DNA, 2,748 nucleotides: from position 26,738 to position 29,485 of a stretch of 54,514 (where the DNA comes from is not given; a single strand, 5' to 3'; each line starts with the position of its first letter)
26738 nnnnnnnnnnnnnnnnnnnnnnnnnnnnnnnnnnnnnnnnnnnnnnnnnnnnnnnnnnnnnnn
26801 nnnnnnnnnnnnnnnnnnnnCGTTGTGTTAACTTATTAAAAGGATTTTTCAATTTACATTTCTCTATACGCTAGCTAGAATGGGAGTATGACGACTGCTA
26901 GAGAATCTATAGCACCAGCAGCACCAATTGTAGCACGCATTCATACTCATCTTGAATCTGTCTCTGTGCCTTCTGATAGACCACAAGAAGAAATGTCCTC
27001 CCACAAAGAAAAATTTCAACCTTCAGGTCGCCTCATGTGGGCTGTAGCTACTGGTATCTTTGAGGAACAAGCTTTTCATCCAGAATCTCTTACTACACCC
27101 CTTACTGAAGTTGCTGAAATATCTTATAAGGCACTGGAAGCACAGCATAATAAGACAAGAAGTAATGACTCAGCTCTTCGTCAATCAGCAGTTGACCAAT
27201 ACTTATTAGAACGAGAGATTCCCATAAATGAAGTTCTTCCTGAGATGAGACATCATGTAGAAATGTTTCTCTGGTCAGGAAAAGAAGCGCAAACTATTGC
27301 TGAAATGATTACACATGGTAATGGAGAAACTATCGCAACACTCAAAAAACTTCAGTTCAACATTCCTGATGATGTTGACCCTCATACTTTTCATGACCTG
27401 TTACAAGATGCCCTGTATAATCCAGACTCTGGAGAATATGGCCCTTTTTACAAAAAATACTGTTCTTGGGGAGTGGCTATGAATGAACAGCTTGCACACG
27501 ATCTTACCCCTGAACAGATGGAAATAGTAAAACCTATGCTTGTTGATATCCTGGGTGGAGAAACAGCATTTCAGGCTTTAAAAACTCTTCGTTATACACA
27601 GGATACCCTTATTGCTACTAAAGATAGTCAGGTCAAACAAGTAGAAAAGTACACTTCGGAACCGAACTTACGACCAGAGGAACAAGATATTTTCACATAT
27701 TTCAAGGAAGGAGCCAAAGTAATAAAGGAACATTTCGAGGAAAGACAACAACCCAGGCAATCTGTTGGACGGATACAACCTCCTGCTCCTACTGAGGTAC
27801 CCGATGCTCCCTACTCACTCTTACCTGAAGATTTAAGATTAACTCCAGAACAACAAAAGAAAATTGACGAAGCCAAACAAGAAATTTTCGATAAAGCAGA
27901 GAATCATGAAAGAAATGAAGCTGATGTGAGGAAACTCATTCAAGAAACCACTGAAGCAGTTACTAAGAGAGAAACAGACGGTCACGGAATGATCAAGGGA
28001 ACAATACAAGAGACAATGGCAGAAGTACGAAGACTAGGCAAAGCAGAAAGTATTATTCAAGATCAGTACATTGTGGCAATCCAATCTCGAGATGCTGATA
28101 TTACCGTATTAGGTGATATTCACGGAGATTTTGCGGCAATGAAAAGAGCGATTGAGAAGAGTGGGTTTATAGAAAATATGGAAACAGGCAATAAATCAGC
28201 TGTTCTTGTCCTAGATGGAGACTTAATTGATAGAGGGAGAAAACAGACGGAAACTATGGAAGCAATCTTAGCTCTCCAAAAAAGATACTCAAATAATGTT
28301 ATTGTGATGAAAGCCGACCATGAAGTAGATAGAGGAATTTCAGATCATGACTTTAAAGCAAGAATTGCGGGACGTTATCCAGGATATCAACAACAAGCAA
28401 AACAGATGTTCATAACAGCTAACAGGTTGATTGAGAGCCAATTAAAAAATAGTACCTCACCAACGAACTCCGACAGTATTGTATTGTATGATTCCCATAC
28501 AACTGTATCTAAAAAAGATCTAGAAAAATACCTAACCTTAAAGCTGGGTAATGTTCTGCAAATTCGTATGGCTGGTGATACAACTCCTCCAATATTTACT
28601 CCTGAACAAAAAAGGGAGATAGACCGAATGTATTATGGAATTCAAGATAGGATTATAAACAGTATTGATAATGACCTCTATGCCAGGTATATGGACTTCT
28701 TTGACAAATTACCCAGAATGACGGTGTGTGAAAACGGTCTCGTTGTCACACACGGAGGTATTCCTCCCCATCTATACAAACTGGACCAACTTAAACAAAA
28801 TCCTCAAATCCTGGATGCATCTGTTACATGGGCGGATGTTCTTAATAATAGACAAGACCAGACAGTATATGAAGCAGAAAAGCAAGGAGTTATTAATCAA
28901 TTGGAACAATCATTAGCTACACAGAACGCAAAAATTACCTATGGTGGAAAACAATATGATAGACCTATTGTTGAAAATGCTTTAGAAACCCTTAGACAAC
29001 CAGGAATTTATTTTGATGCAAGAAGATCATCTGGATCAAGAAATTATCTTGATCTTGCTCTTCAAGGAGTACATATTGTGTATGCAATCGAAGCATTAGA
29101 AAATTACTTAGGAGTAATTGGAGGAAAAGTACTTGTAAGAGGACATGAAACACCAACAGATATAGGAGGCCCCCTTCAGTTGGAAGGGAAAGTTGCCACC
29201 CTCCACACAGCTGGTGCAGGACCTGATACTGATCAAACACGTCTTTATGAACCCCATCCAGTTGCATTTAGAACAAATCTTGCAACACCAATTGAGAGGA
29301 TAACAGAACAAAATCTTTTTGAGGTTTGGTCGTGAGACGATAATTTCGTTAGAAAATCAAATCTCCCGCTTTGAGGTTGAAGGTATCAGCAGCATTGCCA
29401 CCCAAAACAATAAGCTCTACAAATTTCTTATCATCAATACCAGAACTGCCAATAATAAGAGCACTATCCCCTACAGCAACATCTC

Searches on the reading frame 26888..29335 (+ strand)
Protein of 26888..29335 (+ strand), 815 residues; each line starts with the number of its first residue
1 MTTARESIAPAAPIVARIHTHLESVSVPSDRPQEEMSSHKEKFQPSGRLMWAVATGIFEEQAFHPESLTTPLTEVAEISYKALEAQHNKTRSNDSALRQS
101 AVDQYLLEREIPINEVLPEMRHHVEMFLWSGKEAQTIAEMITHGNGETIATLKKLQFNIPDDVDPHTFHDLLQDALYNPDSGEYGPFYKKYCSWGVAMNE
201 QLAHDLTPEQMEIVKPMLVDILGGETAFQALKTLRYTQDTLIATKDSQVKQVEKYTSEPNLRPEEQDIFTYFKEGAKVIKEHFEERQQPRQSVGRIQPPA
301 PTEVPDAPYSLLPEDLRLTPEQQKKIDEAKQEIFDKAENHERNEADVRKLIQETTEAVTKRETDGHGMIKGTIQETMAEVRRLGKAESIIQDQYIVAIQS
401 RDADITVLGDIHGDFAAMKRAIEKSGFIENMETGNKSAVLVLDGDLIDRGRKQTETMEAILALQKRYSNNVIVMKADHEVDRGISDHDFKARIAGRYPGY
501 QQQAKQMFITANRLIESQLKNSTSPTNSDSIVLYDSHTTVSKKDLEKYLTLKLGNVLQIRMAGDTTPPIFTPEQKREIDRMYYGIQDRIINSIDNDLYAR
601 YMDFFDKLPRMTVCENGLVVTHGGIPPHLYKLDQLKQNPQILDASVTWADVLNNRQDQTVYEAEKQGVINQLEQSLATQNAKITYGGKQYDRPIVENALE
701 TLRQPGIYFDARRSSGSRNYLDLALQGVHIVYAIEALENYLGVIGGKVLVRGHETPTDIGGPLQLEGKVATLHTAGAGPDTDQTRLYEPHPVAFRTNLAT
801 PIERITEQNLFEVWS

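Call 10: search_protein_families(library=ncbifam, proteins=[window:26888-29335:+])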
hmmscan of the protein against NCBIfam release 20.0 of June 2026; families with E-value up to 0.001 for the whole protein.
window:26888-29335:+ (815 aa): 2 families
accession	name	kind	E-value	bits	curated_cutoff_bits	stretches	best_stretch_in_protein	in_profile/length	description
NF001204.0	PRK00166.1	equivalog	5.4e-05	22.6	176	1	407-467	5-59/276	symmetrical bis(5'-nucleosyl)-tetraphosphatase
NF010148.0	PRK13625.1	equivalog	0.0001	21.9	340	1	406-466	4-66/245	bis(5'-nucleosyl)-tetraphosphatase PrpE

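Call 13: search_protein_families(library=pfam, proteins=[window:26888-29335:+], max_evalue=0.1)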
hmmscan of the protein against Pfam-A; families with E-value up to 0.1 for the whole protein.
window:26888-29335:+ (815 aa): 5 families
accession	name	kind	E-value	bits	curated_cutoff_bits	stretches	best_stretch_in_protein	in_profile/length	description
PF00149.33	Metallophos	-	2.9e-12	47.9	21.5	1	405-500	3-83/191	Calcineurin-like phosphoesterase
PF08443.16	RimK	-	0.024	14.7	21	1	342-461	25-146/188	RimK-like ATP-grasp domain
PF01507.26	PAPS_reduct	-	0.034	14.6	22.5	0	447-489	31-73/175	Phosphoadenosine phosphosulfate reductase domain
PF20711.2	DUF6825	-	0.054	14.4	27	0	317-383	35-95/105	Family of unknown function (DUF6825)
PF07813.17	LTXXQ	-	0.066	14.4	24.3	0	314-346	11-43/100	LTXXQ motif family protein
